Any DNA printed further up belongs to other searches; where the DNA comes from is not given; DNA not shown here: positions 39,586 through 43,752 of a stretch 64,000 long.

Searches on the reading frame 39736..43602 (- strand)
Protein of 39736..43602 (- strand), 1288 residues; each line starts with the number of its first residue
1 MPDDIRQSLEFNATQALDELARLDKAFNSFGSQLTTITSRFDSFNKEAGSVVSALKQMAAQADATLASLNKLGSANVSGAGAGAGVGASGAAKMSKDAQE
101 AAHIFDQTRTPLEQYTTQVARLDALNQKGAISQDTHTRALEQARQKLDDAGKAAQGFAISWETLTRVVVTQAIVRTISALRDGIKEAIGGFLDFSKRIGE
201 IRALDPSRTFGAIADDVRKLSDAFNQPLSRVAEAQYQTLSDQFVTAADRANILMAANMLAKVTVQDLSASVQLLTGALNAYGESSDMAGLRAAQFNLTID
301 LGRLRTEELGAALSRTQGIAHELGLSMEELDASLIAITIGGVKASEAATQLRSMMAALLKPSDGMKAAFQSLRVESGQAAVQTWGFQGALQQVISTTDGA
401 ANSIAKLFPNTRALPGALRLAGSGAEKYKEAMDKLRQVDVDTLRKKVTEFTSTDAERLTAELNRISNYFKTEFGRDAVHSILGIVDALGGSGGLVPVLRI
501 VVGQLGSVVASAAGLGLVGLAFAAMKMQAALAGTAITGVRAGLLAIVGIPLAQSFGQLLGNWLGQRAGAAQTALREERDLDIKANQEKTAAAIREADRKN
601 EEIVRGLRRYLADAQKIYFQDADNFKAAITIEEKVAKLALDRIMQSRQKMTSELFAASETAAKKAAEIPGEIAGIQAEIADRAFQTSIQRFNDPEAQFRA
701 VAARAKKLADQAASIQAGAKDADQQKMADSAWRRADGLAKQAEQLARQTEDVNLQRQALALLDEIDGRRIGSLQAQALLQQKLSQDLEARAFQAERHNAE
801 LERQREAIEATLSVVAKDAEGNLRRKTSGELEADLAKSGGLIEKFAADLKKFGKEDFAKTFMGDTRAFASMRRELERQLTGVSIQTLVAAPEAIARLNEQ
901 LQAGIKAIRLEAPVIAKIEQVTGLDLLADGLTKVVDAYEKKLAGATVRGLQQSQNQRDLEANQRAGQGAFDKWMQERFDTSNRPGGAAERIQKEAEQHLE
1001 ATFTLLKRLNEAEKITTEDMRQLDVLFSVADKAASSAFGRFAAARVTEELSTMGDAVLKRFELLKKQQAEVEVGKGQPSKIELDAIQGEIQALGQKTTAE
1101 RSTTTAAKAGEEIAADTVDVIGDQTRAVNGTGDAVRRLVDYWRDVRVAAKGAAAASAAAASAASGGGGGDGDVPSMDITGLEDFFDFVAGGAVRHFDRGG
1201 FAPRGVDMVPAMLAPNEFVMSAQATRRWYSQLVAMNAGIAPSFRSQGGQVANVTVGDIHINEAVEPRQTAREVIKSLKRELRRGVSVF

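Call 18: search_protein_families(library=phrogs, proteins=[window:39736-43602:-], max_evalue=0.001)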
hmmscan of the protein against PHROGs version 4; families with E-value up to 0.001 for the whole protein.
window:39736-43602:- (1288 aa): 11 families
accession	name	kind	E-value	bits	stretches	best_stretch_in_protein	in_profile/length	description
phrog_23013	-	tail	1.9e-20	73.2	1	191-471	135-415/1379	tail length tape measure protein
phrog_1272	-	tail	1.9e-13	50.1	1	15-548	67-662/1606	tail length tape measure protein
phrog_4704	-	tail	7.4e-13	49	1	19-501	39-535/625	tail length tape measure protein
phrog_991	-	tail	6.4e-11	41.5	1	93-559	196-706/1966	tail length tape measure protein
phrog_5493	-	tail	9.2e-11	41.8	1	259-400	139-280/1102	tail length tape measure protein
phrog_1293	-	tail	7.3e-09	35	1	307-434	313-444/1424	tail length tape measure protein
phrog_58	-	tail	1.4e-08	34.6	1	30-549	188-642/1544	tail length tape measure protein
phrog_1533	-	tail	1.3e-06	27.2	1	231-568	295-657/1688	tail length tape measure protein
phrog_5218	-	unknown function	6.3e-06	25.5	1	20-375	59-416/1599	-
phrog_5448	-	tail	3.6e-05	21.8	1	294-392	405-503/3103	tail length tape measure protein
phrog_167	-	tail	8.6e-05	21.4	1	20-1125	126-853/1555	tail length tape measure protein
